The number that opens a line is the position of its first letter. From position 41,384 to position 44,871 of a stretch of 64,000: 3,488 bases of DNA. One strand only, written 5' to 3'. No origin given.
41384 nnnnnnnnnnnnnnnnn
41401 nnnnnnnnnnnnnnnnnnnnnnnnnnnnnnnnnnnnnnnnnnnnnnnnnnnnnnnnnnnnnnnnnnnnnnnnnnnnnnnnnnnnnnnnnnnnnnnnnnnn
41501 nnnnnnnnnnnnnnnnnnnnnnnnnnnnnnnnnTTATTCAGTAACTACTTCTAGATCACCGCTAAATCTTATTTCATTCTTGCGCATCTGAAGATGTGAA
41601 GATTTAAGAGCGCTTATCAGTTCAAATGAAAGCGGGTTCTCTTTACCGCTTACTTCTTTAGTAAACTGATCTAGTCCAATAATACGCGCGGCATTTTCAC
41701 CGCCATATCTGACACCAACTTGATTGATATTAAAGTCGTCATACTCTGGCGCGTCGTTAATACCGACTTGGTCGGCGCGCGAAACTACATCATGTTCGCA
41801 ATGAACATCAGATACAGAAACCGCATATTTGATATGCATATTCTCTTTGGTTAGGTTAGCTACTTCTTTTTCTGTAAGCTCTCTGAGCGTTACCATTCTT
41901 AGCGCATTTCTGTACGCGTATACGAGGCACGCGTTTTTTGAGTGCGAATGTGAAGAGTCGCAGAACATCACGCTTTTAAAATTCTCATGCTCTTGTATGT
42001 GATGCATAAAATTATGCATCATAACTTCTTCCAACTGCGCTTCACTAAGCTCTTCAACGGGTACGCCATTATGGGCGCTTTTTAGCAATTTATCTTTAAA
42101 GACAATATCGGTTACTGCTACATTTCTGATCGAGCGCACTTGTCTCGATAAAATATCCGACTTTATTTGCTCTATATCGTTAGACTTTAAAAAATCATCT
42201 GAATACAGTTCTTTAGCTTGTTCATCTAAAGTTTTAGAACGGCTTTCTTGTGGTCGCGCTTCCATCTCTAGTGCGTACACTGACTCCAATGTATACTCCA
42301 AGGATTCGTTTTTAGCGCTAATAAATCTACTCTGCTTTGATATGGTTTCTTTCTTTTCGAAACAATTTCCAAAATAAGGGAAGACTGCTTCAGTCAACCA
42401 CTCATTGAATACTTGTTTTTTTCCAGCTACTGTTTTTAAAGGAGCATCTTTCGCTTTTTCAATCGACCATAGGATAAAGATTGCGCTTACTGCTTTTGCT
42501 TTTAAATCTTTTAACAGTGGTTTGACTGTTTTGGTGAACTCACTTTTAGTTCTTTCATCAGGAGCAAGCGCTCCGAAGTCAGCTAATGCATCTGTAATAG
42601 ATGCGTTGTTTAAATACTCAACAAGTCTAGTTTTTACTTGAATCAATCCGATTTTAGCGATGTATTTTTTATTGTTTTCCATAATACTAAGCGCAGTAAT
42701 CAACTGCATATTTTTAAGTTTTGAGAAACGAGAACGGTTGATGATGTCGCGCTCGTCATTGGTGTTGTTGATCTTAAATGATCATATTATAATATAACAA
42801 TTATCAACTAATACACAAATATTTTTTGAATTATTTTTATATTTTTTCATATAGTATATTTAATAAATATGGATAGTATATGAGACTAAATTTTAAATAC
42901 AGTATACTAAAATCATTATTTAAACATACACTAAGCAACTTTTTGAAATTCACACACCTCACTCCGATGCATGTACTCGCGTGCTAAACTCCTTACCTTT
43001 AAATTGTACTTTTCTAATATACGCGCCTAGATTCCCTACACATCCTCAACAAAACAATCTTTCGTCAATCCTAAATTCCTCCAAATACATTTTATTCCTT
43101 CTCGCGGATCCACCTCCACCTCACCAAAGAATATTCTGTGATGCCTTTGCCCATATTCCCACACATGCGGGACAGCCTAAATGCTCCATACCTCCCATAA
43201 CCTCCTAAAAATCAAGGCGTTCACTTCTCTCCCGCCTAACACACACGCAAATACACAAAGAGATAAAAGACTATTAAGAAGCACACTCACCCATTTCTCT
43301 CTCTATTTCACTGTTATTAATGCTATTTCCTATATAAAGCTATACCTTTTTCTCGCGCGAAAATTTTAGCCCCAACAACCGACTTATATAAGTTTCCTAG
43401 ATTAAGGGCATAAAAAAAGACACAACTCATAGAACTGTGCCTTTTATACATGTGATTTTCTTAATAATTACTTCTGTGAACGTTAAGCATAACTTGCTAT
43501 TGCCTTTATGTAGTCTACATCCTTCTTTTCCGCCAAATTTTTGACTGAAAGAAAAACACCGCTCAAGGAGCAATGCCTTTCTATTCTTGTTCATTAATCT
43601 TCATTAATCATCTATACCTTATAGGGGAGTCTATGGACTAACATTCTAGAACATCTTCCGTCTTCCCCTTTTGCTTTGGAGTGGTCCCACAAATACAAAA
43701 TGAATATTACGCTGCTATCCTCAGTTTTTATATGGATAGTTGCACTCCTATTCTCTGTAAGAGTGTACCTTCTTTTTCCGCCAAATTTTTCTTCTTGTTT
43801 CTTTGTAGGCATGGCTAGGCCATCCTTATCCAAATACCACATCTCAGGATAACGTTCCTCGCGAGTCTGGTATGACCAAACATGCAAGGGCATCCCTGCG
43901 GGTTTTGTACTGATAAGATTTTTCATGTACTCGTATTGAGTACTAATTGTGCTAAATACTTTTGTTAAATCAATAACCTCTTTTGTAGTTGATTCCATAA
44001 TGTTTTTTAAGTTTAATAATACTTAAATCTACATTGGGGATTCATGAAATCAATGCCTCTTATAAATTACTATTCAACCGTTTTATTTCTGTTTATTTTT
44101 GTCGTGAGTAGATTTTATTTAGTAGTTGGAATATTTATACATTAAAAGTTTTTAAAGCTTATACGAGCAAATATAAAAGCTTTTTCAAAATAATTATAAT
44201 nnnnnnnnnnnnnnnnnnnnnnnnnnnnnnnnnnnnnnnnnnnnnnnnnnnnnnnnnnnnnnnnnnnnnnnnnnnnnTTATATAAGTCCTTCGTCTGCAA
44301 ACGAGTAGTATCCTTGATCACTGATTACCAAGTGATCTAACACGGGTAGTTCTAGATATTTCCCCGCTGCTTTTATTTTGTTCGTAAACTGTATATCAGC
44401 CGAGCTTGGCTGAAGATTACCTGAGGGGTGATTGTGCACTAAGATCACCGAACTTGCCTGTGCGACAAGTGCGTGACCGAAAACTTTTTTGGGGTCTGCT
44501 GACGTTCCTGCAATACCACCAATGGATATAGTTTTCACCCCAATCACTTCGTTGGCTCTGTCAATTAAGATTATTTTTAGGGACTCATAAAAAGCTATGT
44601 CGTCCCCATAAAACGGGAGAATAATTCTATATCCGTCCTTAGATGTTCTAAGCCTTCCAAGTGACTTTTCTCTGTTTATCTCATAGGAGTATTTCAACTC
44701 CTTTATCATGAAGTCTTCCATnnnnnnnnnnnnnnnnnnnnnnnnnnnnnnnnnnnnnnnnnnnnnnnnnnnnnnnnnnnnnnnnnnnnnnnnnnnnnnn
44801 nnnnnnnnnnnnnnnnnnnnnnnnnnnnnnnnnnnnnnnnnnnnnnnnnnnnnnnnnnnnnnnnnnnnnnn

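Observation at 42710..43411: About 700 bp ORF-less region: AT-rich iteron-like tract, the only inverted motif copy, then a G-poor, CCTCC-rich stretch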

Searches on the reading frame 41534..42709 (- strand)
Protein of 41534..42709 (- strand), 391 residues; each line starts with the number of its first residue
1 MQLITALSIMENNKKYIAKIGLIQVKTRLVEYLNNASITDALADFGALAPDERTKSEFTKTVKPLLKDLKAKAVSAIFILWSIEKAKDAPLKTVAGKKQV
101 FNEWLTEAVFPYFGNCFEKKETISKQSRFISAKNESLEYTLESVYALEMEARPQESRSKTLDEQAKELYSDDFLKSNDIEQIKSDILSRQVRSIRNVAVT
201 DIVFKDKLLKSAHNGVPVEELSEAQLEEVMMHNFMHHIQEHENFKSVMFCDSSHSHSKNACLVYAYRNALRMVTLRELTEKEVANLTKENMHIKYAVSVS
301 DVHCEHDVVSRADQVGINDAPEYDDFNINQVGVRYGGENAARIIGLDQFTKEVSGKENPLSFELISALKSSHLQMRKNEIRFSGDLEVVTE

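Call 7: search_dna_similar(query=window:41534-42709:-, collection=phages, mode=protein, max_rows=20)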
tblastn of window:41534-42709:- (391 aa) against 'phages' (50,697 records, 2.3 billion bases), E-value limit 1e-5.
No match.

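Call 10: search_protein_families(library=pfam, proteins=[window:41534-42709:-], max_evalue=0.01)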
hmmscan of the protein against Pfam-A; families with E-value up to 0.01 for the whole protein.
window:41534-42709:- (391 aa): 0 families

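Call 11: search_protein_families(library=phrogs, proteins=[window:41534-42709:-], max_evalue=0.01)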
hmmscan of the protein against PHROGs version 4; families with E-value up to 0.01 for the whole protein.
window:41534-42709:- (391 aa): 0 families

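Call 13: find_related_loci(query=window:41534-42709:-, collection=viral_contigs, flank=6000)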
Query window:41534-42709:- (391 aa) in viral_contigs; peptide patterns used: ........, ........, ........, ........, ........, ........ (x = any residue, [..] = any of these).
13 stretches matched a pattern, but none encodes a relative of the query by tblastn (E <= 1e-3).

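Call 15: find_homologous_proteins(query=window:41534-42709:-)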
Query window:41534-42709:- (391 aa): 1 proteins with E <= 0.001 among 4104 candidates.
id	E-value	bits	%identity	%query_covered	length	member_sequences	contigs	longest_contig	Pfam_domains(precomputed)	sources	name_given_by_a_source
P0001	6.3e-246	833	100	98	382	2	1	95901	-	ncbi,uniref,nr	ncbi:hypothetical protein HGP29_27055 [Flammeovirga sp. SR4]|uniref:Uncharacterized protein n=2 Tax=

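Call 16: find_encoding_contigs(protein=window:41534-42709:-, flank=5000)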
Protein window:41534-42709:- (391 aa): no gene with exactly this product is on record in the collection.

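Call 37: search_solved_structures(query=window:41534-42709:-, max_evalue=10)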
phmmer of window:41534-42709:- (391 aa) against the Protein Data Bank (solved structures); distinct sequences matched with E-value up to 10: 0.

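Call 38: search_protein_families(library=padloc, proteins=[window:41534-42709:-], max_evalue=1)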
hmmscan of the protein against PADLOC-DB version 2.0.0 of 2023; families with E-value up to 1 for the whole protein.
window:41534-42709:- (391 aa): 1 family
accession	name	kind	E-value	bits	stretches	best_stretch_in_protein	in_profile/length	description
PDLC04190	HEC-01B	-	0.0035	15.6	1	212-253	92-132/168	-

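Call 39: search_protein_families(library=ncbifam, proteins=[window:41534-42709:-], max_evalue=1)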
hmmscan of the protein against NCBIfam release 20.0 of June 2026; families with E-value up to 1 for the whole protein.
window:41534-42709:- (391 aa): 0 families

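Call 45: search_protein_representatives(protein=window:41534-42682:-)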
Query: 382 residues. Proteins with E-value up to 0.001 (for the whole library): 2; up to 1e-10: 1; up to 1e-30: 1. The best 2 are listed.
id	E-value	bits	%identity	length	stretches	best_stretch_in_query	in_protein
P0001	1.7e-246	833.3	100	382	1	1-382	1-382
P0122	3.1e-05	40.0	27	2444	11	283-362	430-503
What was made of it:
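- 41534..42709 (-): Orphan 391-aa gene (382 aa in GenBank) served by this upstream region. Its only match is itself (calls 15, 45).
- On Iteron-type replication origin: Its only full-length match in 5.8 and 1.8 billion proteins is itself (calls 15, 45).
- Closest known: Iteron-type origins. Different: The neighbouring protein has no similarity to any initiator (calls 10, 11, 15, 39, 45).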

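Call 46: search_protein_families(library=pfam, proteins=[P0122], max_evalue=0.01)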
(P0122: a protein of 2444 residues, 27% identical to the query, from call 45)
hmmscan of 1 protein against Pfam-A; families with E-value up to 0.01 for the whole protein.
P0122 (2444 aa): 8 families
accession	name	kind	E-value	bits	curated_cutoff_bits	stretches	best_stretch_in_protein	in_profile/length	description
PF17803.7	Cadherin_4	-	4.1e-163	530.6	25.1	17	1865-1956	2-71/71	Bacterial cadherin-like domain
PF17963.7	Big_9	-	4e-77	255.6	23.6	16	1874-1994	1-88/89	Bacterial Ig domain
PF17892.7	Cadherin_5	-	2.3e-55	184.9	26.5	0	1873-1996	1-97/98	Cadherin-like domain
PF16184.11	Cadherin_3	-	3.7e-55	184.9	25.5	3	1793-1862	35-99/106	Cadherin-like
PF24619.1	Ig_SibA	-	4e-36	124.4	27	0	1309-1394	45-135/135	SibA-like, immunoglobulin-like domain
PF23592.1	Cadherin_CELSR2_9th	-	1.8e-27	95.8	36.8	0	400-440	50-90/100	CELSR2-like, ninth cadherin domain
PF00564.30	PB1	-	3.2e-16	59.5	23.6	0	1562-1587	39-64/84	PB1 domain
PF16219.11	DUF4879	-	1e-07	32.8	22.7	0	391-417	18-44/125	Domain of unknown function (DUF4879)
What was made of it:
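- Tried and rejected: The one weak hit of the C-terminal 80 aa is to a cadherin/Ig-repeat giant protein (calls 45, 46).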

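Call 49: predict_structure(protein=window:41537-42682:-)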
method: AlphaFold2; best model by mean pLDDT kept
length: 382 residues; sequences in the alignment: 1
mean_pLDDT: 35.1   pTM: 0.21
mean pLDDT of the five models: 35.1, 31.3, 30.8, 30.6, 28.0
residues with pLDDT >= 90: 0; 70-90: 6; 50-70: 19; < 50: 357
segments of 3 or more residues with pLDDT < 50: 1-41, 44-149, 173-382
pLDDT, mean of each block of 10 residues (from residue 1): 28 36 41 43 45 44 36 31 32 35 30 27 26 33 40 63 68 47 31 32 44 44 41 31 29 28 28 34 27 22 25 25 25 28 34 30 37 36 30
secondary structure, 60 per line:
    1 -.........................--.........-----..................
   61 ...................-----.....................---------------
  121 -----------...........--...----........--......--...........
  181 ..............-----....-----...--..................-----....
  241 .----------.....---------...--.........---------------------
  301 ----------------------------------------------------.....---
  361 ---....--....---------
elements in order: H2-26 H29-37 H43-79 H85-105 H132-142 H152-159 H162-167 H170-194 H200-203 H214-231 E237-241 E252-256 H271-279 H353-357 E364-367 E370-373
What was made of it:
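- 41534..42709 (-): No family or structure match (calls 10, 11, 37-39, 49).
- On Iteron-type replication origin: The AlphaFold model has pLDDT 35 (call 49).
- Tried and rejected: Neighbour as initiator: Pfam, PHROG, NCBIfam, PADLOC, PDB, two billion-scale protein searches and AlphaFold gave nothing usable (calls 10, 11, 15, 37-39, 45, 49).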

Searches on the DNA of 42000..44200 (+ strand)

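Call 6: search_dna_similar(query=window:42000-44200:+, collection=phages, mode=near, max_rows=30)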
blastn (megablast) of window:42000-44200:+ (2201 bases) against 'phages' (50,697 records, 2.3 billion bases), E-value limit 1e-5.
No match.

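Call 8: search_rna_families(source=window, start=42500, end=43700, threshold=evalue, max_evalue=10)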
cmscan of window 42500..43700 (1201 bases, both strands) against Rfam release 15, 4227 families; matches with E-value up to 10: 10.
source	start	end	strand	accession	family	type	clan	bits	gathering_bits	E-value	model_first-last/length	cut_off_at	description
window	43410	43559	-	RF04182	GibS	Gene; sRNA;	-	20.2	115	4.5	1-142/142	no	GibS sRNA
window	43403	43456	-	RF02362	Yfr10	Gene; sRNA;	-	19.9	43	4.6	1-78/78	no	Cyanobacterial functional RNA 10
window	43415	43467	-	RF02607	AbsR25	Gene; sRNA;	-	19.6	47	1.3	1-164/164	no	Acinetobacter sRNA 25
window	43412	43468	-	RF02451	ncr1241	Gene; sRNA;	-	19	60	2.7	1-63/63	no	Bacillus sRNA ncr1241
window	43551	43612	-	RF02607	AbsR25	Gene; sRNA;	-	18.5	47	2.2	1-164/164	no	Acinetobacter sRNA 25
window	43413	43481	-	RF02057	STnc40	Gene; sRNA;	-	17.4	45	6.2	1-70/70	no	Salmonella enterica sRNA STnc40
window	42522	42572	+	RF03304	mir-1744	Gene; miRNA;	-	16.4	73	3.3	1-75/75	no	mir-1744 microRNA precursor family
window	43247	43273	-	RF00066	U7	Gene; snRNA;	-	14.7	34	3.2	1-62/62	no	U7 small nuclear RNA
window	43410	43552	-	RF02653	StyR-143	Gene; sRNA;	-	14.4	176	4.5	1-144/144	no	Salmonella enterica Typhi npcRNA 143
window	43431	43602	-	RF02590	Spy1186876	Gene; sRNA;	-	13.9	208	3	1-243/243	no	S. pyogenes small RNA 1186876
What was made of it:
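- On Known structured RNA families (Rfam 15): Only terminator-driven hits with E above 1 (call 8).
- Checked: The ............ likeness to the 16S rRNA 3' end needs an indel, and no rRNA model matched even at E<=10 (call 8).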

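Call 32: search_dna_similar(query=window:42710-43620:+, collection=phages, mode=distant, max_evalue=1)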
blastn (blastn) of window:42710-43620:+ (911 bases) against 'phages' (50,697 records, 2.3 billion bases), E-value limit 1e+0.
Records with a match: 2; places in all: 2; records where one place covers at least 80% of the query: 0.
Best place of each record, by identity: 80-90% 2.
By first word of the organism name: Pelagibacter 1; Nitrosopumilaceae 1.
By host as written in the record: Candidatus Pelagibacter ubique HTCC1062 1; - 1.
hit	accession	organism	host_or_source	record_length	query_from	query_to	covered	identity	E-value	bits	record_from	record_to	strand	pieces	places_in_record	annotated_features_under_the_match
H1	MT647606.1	Pelagibacter phage Mosig EXVC030M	Candidatus Pelagibacter ubique HTCC1062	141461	568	605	4%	87.2%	8e-2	46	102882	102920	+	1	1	hypothetical protein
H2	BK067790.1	Nitrosopumilaceae spindle-shaped virus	marine environment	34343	606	640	4%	85.7%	9e-1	42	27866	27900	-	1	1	none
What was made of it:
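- Tried and rejected: No DNA or protein match in the phage collection for the region or the orphan gene (calls 6, 7, 32).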

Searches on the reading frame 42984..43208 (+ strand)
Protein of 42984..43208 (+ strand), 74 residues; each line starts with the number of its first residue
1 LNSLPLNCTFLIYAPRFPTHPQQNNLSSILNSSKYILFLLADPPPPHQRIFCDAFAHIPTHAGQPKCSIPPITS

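Call 94: list_cluster_members(proteins=[window:42984-43208:+, window:43181-43366:+, window:43430-43594:-, window:43615-43998:-, window:41063-41362:+, window:43039-43164:-, window:43180-43290:-, window:44724-44960:-, window:44281-44721:-, window:41537-42682:-])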
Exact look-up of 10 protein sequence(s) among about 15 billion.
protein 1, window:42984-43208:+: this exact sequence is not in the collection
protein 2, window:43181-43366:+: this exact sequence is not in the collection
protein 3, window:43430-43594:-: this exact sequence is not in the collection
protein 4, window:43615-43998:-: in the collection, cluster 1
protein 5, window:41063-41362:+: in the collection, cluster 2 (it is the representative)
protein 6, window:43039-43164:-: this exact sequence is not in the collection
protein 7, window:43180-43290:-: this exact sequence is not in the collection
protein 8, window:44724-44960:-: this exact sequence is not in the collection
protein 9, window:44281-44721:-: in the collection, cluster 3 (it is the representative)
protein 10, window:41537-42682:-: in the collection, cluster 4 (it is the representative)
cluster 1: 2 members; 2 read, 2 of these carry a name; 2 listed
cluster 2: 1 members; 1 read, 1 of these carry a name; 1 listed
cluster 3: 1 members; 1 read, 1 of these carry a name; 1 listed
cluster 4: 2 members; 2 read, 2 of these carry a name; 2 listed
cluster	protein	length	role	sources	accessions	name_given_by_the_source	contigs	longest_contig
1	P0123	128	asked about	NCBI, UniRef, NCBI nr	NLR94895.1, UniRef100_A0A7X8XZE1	hypothetical protein HGP29_27060 [Flammeovirga sp. SR4] | Uncharacterized protein n=2 Tax=Flammeovirga agarivorans TaxID=2726742 ... | hypothetical protein [Flammeovirga agarivorans]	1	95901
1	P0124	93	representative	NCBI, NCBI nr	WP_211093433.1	hypothetical protein [Flammeovirga agarivorans]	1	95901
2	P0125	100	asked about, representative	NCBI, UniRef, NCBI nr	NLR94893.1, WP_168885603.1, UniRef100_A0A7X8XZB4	hypothetical protein [Flammeovirga agarivorans] | Uncharacterized protein n=1 Tax=Flammeovirga agarivorans TaxID=2726742 ...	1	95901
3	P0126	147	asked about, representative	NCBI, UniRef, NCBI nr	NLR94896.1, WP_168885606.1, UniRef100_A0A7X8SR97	JAB domain-containing protein [Flammeovirga agarivorans] | JAB domain-containing protein n=1 Tax=Flammeovirga agarivorans TaxID=2726742 ...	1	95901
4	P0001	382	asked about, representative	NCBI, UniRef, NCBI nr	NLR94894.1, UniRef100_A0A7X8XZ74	hypothetical protein HGP29_27055 [Flammeovirga sp. SR4] | Uncharacterized protein n=2 Tax=Flammeovirga agarivorans TaxID=2726742 ... | hypothetical protein [Flammeovirga agarivorans]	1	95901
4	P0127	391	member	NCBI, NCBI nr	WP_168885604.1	hypothetical protein [Flammeovirga agarivorans]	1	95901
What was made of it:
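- On Protein-coding gene, including stop-codon-recoded genes: No CDS in the GenBank annotation (call 94).
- Checked: GenBank annotates nothing between the flanking genes HGP29_27055 and HGP29_27060 (call 94).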

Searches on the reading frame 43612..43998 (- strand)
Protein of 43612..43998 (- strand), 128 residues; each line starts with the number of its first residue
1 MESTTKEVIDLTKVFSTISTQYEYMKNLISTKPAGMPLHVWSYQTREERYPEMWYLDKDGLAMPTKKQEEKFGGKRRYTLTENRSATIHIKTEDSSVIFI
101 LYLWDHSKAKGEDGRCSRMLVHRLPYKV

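Call 10: search_protein_families(library=pfam, proteins=[window:43612-43998:-], max_evalue=0.01)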
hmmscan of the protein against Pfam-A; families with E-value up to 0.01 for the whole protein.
window:43612-43998:- (128 aa): 0 families

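Call 11: search_protein_families(library=phrogs, proteins=[window:43612-43998:-], max_evalue=0.01)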
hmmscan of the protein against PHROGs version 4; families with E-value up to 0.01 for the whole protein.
window:43612-43998:- (128 aa): 0 families

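Call 38: search_protein_families(library=padloc, proteins=[window:43612-43998:-], max_evalue=1)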
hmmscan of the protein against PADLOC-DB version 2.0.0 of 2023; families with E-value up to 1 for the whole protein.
window:43612-43998:- (128 aa): 0 families

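Call 39: search_protein_families(library=ncbifam, proteins=[window:43612-43998:-], max_evalue=1)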
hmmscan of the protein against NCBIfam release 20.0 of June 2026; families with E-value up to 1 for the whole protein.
window:43612-43998:- (128 aa): 0 families

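Call 84: search_solved_structures(query=window:43612-43998:-, max_evalue=1)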
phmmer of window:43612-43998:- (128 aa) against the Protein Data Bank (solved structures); distinct sequences matched with E-value up to 1: 3.
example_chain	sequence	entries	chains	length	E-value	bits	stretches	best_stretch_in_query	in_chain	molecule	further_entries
9ntq_A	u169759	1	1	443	0.44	13.5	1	12-84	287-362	Glypican-3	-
1qa9_A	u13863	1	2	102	0.68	12.9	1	40-105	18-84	HUMAN CD2 PROTEIN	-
7za2_A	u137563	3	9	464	0.85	12.5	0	13-84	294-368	Glypican-3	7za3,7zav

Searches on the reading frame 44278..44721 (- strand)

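Call 10: search_protein_families(library=pfam, proteins=[window:44278-44721:-], max_evalue=0.01)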
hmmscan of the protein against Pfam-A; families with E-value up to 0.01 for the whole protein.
window:44278-44721:- (147 aa): 1 family
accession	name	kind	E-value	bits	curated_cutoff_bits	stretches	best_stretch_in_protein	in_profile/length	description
PF04002.20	RadC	-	1.2e-36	125.7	22.1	1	33-146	10-121/121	RadC-like JAB domain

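Call 11: search_protein_families(library=phrogs, proteins=[window:44278-44721:-], max_evalue=0.01)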
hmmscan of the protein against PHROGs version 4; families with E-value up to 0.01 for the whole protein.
window:44278-44721:- (147 aa): 1 family
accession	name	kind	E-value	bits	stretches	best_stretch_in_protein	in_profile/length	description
phrog_10276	-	DNA, RNA and nucleotide metabolism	3.9e-32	112.4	1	41-146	47-152/153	DNA repair protein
